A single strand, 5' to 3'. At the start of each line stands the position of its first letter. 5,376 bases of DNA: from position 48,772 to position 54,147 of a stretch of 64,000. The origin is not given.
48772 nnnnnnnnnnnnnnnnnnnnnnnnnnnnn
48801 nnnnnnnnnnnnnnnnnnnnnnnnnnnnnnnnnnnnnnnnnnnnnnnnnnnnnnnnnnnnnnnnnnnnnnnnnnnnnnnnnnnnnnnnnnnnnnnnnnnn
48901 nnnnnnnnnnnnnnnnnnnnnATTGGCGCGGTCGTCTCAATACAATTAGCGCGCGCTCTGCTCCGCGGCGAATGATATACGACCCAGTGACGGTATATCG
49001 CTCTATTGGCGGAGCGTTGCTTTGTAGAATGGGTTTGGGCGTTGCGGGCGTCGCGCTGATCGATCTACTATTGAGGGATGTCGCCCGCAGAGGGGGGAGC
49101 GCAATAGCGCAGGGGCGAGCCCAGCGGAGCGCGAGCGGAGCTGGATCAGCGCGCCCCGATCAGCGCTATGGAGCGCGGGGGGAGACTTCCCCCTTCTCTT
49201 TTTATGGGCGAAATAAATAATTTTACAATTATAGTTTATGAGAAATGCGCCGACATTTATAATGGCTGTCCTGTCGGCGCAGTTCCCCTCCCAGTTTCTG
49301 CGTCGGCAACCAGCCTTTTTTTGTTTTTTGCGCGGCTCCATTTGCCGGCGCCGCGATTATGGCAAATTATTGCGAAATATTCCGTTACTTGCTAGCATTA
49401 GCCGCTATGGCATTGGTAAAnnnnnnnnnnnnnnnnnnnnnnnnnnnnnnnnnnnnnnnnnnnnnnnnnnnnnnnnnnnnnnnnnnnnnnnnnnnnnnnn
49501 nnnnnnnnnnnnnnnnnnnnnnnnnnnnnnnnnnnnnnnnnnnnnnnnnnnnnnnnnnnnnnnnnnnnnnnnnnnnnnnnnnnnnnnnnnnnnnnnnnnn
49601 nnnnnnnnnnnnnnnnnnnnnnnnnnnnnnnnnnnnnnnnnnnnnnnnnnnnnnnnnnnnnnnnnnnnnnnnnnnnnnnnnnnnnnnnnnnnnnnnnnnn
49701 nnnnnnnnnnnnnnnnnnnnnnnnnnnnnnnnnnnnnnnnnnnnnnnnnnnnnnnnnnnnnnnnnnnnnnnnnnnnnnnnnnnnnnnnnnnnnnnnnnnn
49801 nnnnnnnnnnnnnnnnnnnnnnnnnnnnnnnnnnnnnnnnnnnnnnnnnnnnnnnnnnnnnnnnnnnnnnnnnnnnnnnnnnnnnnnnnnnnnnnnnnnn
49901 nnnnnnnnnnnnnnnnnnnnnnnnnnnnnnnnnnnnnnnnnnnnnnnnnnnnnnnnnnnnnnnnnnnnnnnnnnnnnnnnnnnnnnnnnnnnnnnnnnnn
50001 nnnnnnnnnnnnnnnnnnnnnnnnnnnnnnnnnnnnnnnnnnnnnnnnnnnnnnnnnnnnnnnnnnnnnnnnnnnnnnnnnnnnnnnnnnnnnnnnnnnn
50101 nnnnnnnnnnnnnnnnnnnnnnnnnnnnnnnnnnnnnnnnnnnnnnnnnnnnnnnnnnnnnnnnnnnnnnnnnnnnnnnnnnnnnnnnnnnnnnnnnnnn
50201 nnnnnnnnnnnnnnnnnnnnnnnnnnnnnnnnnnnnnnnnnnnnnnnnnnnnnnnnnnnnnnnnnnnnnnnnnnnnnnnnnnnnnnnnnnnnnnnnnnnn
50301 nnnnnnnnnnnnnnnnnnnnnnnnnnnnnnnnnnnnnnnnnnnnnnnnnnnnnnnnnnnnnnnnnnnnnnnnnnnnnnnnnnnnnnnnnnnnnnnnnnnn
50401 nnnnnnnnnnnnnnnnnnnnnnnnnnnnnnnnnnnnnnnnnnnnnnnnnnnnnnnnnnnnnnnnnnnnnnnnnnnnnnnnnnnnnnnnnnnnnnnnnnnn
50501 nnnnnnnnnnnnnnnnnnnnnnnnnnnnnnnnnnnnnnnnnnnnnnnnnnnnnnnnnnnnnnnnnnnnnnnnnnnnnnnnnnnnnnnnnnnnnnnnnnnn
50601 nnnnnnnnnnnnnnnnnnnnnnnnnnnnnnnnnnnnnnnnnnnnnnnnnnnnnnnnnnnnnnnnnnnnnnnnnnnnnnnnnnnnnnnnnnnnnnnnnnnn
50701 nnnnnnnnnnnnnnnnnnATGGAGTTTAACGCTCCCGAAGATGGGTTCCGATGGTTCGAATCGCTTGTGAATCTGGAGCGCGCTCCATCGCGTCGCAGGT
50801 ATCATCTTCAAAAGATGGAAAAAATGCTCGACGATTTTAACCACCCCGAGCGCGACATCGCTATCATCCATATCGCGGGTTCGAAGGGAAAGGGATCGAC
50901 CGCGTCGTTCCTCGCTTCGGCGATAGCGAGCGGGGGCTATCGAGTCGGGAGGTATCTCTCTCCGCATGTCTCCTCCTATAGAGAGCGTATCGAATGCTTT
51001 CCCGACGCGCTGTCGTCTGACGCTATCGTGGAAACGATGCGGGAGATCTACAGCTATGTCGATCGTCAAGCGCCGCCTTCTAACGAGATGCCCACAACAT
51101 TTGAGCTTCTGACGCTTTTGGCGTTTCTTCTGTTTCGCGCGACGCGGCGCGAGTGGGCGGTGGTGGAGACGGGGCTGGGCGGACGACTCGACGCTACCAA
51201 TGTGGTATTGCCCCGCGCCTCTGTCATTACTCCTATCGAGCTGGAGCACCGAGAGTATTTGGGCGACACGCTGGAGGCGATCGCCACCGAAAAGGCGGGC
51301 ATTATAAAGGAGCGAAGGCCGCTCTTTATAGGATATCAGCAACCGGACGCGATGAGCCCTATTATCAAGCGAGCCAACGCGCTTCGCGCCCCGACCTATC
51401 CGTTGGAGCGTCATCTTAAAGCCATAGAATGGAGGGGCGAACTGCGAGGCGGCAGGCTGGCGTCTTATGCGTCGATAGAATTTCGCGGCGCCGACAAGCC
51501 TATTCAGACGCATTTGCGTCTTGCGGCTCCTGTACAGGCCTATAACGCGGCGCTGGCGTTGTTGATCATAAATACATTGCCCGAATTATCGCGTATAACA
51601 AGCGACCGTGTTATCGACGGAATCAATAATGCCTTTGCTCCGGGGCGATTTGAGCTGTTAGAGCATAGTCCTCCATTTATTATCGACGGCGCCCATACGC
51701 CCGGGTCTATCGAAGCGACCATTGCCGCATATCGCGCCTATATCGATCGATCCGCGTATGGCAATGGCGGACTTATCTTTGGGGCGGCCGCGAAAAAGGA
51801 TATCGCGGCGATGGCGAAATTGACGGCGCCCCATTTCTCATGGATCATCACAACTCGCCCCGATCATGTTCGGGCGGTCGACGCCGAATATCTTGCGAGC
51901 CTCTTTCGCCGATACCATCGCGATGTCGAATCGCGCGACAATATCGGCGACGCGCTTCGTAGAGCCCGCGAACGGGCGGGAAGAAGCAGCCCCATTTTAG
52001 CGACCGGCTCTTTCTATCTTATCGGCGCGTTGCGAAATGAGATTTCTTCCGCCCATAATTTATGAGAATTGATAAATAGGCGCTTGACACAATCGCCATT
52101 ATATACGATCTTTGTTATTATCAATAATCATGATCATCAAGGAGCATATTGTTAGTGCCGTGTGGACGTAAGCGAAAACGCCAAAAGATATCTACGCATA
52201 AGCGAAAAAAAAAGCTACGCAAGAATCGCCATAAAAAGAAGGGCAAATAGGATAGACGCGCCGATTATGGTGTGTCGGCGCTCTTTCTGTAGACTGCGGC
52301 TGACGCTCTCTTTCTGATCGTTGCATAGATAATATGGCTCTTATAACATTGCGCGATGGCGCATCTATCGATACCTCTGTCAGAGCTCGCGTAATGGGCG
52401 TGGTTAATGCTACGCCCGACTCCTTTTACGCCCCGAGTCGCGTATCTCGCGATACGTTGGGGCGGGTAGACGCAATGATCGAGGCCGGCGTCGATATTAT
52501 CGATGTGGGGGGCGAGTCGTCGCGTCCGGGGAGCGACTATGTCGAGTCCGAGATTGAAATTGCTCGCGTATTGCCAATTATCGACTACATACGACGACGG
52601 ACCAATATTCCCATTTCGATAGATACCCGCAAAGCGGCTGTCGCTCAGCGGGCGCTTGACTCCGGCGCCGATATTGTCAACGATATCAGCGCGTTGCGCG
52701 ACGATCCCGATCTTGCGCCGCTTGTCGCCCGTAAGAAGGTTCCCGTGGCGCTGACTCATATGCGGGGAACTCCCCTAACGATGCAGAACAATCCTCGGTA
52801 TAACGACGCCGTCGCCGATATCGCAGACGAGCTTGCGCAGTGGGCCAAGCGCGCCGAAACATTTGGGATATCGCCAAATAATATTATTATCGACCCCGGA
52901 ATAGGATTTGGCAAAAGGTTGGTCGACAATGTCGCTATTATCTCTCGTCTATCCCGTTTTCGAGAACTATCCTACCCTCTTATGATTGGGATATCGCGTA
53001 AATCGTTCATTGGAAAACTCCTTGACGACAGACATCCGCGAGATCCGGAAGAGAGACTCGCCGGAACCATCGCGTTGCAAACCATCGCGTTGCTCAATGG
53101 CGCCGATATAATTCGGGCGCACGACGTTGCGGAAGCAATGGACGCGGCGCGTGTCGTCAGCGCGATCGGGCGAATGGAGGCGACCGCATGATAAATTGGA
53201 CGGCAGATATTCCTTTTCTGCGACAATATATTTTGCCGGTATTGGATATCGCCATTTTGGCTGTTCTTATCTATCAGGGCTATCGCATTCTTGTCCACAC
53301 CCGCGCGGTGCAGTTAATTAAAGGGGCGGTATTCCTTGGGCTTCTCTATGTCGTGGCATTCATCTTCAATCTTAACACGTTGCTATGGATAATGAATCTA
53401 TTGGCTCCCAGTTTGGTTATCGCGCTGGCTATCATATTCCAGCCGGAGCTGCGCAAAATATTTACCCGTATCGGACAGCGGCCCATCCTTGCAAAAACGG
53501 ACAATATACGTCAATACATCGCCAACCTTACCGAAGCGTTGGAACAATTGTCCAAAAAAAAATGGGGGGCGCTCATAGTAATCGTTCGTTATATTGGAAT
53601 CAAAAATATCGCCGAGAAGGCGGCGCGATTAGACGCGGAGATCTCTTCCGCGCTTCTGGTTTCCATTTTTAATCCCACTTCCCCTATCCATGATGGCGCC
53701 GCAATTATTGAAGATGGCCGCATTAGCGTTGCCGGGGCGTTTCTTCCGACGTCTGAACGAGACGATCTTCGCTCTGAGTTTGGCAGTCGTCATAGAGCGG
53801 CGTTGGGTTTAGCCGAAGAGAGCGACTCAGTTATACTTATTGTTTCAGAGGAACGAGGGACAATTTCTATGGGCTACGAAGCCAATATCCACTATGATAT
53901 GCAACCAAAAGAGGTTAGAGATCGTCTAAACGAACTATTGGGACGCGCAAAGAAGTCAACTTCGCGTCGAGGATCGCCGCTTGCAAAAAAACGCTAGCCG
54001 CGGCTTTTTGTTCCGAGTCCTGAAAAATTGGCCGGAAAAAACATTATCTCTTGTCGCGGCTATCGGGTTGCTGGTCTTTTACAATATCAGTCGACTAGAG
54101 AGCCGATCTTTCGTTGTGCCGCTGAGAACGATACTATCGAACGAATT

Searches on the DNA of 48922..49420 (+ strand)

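Call 26: search_rna_families(source=window, start=48922, end=49420, threshold=evalue, max_evalue=10)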
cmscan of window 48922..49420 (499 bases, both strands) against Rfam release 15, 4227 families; matches with E-value up to 10: 5.
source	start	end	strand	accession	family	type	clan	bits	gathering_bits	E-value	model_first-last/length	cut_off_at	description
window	49197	49284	+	RF02705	B_rapa_snoR775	Gene; snRNA; snoRNA; HACA-box;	-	23.2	64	0.51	1-127/127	no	Brassica rapa small nucleolar RNA 775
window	49103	49218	-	RF00457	IRES_mnt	Cis-reg; IRES;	-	15.5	100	0.11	1-203/203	no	Mnt IRES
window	49147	49194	+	RF01672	P2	Gene; sRNA;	-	14.8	80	6.8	1-138/138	no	Psudomonas sRNA P2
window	49077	49204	+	RF00391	RtT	Cis-reg;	-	14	45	6.4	1-130/130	no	RtT RNA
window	49190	49295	+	RF01210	snoU13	Gene; snRNA; snoRNA; CD-box;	CL00081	11.6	46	7.5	1-104/104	no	Small nucleolar RNA U13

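Call 64: search_dna_similar(query=window:49020-49215:+, collection=phages, mode=distant, max_evalue=0.01, max_rows=10)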
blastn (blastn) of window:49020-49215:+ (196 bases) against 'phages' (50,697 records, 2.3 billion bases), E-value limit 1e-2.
No match.

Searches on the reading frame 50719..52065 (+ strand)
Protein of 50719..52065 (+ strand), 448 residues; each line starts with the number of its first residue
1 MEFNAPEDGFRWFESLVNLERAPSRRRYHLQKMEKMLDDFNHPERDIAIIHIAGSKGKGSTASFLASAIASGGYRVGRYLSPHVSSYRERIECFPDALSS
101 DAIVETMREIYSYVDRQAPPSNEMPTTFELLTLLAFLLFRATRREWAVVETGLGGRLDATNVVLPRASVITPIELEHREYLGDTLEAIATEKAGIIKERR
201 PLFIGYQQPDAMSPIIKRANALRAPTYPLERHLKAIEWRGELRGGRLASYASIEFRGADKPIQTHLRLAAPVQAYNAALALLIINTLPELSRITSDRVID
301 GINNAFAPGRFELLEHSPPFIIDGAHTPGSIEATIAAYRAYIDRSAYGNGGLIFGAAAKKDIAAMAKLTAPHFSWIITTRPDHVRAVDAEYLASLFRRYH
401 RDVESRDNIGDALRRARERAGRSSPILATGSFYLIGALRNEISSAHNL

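Call 60: search_protein_families(library=pfam, proteins=[window:50719-52065:+])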
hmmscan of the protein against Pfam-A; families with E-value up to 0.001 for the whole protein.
window:50719-52065:+ (448 aa): 2 families
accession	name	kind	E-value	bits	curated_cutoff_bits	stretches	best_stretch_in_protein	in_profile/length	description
PF02875.26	Mur_ligase_C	-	1.1e-13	52.6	28.4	1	309-432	1-127/127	Mur ligase, glutamate ligase domain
PF08245.18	Mur_ligase_M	-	8.2e-08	32.9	24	1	52-283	1-199/200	Mur ligase middle domain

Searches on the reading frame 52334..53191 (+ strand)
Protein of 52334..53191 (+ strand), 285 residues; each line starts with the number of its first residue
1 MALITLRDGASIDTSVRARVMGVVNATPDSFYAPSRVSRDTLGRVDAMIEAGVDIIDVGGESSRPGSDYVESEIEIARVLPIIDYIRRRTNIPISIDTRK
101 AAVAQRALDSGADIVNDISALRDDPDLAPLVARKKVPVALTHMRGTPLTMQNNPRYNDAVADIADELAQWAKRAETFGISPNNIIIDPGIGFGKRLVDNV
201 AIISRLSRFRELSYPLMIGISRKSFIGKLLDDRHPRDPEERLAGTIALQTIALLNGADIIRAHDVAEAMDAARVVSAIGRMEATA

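Call 60: search_protein_families(library=pfam, proteins=[window:52334-53191:+])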
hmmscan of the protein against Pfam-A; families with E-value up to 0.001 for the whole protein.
window:52334-53191:+ (285 aa): 1 family
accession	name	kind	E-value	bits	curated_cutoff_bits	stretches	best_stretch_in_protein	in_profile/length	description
PF00809.28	Pterin_bind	-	4e-75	253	25.5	1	21-263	1-244/244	Pterin binding enzyme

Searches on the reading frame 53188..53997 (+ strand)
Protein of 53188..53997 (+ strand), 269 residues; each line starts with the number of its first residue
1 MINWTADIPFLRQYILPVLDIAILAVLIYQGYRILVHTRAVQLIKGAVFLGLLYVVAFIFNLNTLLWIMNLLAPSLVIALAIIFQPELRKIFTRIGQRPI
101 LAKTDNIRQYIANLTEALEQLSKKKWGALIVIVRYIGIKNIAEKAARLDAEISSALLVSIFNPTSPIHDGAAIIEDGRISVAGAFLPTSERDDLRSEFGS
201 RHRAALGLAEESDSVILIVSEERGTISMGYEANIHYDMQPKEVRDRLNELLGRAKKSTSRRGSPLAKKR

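Call 60: search_protein_families(library=pfam, proteins=[window:53188-53997:+])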
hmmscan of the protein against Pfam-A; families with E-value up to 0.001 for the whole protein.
window:53188-53997:+ (269 aa): 2 families
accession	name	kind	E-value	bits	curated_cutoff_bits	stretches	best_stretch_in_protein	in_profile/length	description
PF02457.21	DAC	-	1.6e-37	128.2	27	1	116-231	2-116/119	DisA bacterial checkpoint controller nucleotide-binding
PF19293.4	CdaA_N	-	1.5e-06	28.7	23.8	1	16-87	8-80/81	CdaA N-terminal transmembrane domain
